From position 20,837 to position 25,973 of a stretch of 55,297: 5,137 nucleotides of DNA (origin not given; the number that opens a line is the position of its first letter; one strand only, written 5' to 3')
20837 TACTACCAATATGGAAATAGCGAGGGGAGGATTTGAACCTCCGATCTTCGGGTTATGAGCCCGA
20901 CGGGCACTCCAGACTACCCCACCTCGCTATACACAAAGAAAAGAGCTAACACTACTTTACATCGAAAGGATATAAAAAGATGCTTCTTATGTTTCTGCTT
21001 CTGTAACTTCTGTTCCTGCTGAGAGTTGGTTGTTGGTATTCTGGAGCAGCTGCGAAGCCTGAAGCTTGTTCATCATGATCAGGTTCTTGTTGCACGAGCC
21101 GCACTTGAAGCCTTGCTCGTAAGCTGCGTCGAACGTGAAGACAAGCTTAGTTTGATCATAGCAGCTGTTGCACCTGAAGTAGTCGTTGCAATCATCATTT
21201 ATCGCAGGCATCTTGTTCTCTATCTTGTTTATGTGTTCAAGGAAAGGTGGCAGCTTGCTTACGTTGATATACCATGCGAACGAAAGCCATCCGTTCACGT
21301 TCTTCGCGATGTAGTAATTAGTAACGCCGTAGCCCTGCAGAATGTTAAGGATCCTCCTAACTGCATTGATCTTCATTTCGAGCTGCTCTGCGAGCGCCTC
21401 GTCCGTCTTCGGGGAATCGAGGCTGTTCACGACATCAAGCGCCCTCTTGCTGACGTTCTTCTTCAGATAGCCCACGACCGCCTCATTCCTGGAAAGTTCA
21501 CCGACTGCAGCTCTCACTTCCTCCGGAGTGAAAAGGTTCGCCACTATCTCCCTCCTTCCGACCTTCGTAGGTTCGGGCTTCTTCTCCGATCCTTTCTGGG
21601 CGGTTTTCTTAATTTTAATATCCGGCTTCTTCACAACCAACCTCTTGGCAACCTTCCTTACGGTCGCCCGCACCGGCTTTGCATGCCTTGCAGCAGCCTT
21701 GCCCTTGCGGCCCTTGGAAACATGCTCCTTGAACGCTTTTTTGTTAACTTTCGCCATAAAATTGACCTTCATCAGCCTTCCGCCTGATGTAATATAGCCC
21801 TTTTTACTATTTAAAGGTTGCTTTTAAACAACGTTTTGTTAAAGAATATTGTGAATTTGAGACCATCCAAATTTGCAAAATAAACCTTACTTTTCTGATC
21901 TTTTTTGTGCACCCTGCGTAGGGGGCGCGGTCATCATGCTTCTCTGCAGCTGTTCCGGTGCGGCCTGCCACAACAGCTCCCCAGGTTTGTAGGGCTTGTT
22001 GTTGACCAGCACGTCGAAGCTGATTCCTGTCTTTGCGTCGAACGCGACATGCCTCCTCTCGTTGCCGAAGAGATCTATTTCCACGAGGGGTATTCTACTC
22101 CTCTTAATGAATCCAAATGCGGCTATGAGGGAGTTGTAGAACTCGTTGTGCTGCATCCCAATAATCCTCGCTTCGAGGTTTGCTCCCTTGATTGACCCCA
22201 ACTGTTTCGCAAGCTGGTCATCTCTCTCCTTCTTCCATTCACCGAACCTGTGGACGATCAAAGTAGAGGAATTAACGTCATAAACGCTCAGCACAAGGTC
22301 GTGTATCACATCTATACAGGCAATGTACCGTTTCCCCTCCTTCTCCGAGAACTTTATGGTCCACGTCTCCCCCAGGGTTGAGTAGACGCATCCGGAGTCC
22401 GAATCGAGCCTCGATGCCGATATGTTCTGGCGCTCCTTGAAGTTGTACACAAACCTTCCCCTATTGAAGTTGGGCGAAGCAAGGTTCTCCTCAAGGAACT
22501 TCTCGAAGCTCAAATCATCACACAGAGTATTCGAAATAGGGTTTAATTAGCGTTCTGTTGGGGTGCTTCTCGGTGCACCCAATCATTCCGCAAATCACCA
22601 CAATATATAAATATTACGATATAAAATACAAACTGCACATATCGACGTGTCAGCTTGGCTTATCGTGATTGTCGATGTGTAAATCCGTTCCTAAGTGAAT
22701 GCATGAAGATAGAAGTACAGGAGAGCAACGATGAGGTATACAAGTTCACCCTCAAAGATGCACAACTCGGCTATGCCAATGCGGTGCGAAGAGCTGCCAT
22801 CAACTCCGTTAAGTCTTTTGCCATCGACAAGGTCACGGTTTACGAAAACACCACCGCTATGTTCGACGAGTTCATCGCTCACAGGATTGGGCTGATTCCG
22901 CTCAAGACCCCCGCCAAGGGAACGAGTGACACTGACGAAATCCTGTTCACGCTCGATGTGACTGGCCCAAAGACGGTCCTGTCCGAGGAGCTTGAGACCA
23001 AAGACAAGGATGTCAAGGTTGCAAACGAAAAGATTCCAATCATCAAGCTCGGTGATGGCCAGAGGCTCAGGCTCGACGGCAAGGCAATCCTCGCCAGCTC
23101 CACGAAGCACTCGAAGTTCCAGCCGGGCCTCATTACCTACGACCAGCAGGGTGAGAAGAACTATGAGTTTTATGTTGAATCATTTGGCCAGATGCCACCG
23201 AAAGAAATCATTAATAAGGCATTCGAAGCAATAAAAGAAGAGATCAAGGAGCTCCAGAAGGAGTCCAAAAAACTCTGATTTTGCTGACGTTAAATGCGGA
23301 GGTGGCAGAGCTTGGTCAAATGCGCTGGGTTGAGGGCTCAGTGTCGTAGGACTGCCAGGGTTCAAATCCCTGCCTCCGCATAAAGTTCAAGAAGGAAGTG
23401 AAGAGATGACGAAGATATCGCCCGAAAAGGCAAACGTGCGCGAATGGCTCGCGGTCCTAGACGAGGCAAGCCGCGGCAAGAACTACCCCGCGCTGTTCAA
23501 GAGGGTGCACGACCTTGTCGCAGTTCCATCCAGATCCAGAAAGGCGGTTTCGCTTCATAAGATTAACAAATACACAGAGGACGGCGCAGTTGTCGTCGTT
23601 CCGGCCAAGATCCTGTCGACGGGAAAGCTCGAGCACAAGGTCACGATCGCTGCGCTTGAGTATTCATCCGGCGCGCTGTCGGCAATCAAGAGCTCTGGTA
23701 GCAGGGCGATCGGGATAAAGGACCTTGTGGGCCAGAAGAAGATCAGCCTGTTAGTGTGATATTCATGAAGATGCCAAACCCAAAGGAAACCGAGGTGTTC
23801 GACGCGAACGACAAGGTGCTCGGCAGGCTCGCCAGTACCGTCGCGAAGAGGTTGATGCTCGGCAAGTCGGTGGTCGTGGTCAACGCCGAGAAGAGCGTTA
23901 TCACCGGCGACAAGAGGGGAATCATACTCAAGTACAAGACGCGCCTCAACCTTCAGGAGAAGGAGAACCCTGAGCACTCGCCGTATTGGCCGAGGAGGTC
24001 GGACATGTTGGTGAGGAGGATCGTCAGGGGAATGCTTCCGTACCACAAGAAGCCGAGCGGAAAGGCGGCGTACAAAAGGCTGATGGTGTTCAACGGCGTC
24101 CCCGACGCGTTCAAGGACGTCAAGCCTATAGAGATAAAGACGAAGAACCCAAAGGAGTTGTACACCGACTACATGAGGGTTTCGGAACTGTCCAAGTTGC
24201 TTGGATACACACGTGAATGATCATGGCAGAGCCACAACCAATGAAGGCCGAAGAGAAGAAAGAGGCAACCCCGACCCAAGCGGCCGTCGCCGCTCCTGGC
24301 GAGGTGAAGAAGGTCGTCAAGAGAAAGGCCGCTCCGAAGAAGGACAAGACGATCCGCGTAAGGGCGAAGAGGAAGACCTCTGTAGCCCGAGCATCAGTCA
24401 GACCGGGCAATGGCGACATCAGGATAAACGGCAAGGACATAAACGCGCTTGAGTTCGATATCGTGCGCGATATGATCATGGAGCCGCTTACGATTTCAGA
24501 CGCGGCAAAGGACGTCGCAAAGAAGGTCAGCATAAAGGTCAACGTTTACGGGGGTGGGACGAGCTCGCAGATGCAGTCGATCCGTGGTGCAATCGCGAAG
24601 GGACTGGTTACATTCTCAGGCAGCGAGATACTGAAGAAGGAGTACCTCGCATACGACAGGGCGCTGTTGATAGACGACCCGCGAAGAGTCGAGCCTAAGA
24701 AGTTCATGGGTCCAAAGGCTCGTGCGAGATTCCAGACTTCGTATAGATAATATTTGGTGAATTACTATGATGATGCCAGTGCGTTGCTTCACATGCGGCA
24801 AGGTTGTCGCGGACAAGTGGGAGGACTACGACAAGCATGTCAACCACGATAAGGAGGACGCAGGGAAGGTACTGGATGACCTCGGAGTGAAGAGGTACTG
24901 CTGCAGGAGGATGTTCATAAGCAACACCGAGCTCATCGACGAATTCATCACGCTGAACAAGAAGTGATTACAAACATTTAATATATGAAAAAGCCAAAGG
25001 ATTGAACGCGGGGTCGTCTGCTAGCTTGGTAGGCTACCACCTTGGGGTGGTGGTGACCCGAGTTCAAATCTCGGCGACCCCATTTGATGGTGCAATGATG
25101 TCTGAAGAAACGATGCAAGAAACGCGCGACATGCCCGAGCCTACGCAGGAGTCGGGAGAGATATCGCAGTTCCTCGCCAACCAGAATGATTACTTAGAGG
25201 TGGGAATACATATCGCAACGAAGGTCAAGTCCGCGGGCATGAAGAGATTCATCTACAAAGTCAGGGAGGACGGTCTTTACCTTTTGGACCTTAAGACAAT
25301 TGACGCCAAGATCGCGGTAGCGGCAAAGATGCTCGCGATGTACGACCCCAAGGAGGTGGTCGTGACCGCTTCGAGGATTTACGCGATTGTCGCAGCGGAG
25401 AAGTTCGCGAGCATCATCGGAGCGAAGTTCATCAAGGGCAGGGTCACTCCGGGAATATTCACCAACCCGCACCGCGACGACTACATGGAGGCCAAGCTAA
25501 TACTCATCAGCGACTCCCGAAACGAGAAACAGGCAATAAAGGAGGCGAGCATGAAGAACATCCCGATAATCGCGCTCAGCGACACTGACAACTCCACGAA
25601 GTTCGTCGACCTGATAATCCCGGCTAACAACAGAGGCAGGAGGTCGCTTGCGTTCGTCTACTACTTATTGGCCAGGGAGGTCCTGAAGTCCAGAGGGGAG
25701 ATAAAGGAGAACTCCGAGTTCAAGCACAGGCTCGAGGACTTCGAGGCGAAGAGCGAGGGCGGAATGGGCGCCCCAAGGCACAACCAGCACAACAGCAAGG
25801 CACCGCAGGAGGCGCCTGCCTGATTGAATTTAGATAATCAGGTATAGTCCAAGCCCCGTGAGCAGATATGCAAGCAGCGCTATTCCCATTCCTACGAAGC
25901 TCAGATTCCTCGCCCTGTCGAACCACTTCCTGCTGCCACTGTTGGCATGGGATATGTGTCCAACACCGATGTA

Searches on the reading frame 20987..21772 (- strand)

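Call 22: search_protein_families(library=pfam, proteins=[window:20987-21772:-], max_evalue=0.001)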
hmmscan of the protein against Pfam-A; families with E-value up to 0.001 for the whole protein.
window:20987-21772:- (261 aa): 1 family
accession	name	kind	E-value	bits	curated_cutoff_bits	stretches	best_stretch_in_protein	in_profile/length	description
PF02002.24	TFIIE_alpha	-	3e-07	30.7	22.9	1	109-178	16-85/105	TFIIE alpha subunit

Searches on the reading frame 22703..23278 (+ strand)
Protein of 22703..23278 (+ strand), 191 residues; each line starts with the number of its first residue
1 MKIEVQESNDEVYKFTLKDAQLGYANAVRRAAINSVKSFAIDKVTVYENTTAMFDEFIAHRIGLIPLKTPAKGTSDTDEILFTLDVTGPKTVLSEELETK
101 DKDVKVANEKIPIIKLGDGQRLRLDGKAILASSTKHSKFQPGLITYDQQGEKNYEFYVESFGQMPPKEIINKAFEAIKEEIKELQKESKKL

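Call 22: search_protein_families(library=pfam, proteins=[window:22703-23278:+], max_evalue=0.001)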
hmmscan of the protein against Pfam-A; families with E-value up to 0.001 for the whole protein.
window:22703-23278:+ (191 aa): 2 families
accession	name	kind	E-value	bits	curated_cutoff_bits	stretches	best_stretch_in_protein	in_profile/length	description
PF01000.31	RNA_pol_A_bac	-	2.6e-11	44.2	33.9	1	58-138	6-101/119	RNA polymerase Rpb3/RpoA insert domain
PF01193.29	RNA_pol_L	-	1.4e-09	37.9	24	1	14-180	1-73/74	RNA polymerase Rpb3/Rpb11 dimerisation domain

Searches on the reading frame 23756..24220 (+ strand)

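Call 22: search_protein_families(library=pfam, proteins=[window:23756-24220:+], max_evalue=0.001)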
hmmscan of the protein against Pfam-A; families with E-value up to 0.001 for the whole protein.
window:23756-24220:+ (154 aa): 1 family
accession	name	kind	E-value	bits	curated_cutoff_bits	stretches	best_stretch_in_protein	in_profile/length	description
PF00572.24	Ribosomal_L13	-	3.8e-20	72.6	23.8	1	13-116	4-117/119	Ribosomal protein L13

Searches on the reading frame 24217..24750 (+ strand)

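Call 22: search_protein_families(library=pfam, proteins=[window:24217-24750:+], max_evalue=0.001)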
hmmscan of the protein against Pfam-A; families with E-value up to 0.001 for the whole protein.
window:24217-24750:+ (177 aa): 1 family
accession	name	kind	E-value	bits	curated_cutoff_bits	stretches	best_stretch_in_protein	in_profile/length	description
PF00380.25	Ribosomal_S9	-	1.7e-33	116.1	22.5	1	51-177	2-121/121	Ribosomal protein S9/S16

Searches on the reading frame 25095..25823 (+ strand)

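Call 22: search_protein_families(library=pfam, proteins=[window:25095-25823:+], max_evalue=0.001)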
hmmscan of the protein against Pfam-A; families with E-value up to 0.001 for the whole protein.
window:25095-25823:+ (242 aa): 1 family
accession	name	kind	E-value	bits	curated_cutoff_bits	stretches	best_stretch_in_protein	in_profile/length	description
PF00318.25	Ribosomal_S2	-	8.1e-19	68.2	26.1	1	134-197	151-214/216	Ribosomal protein S2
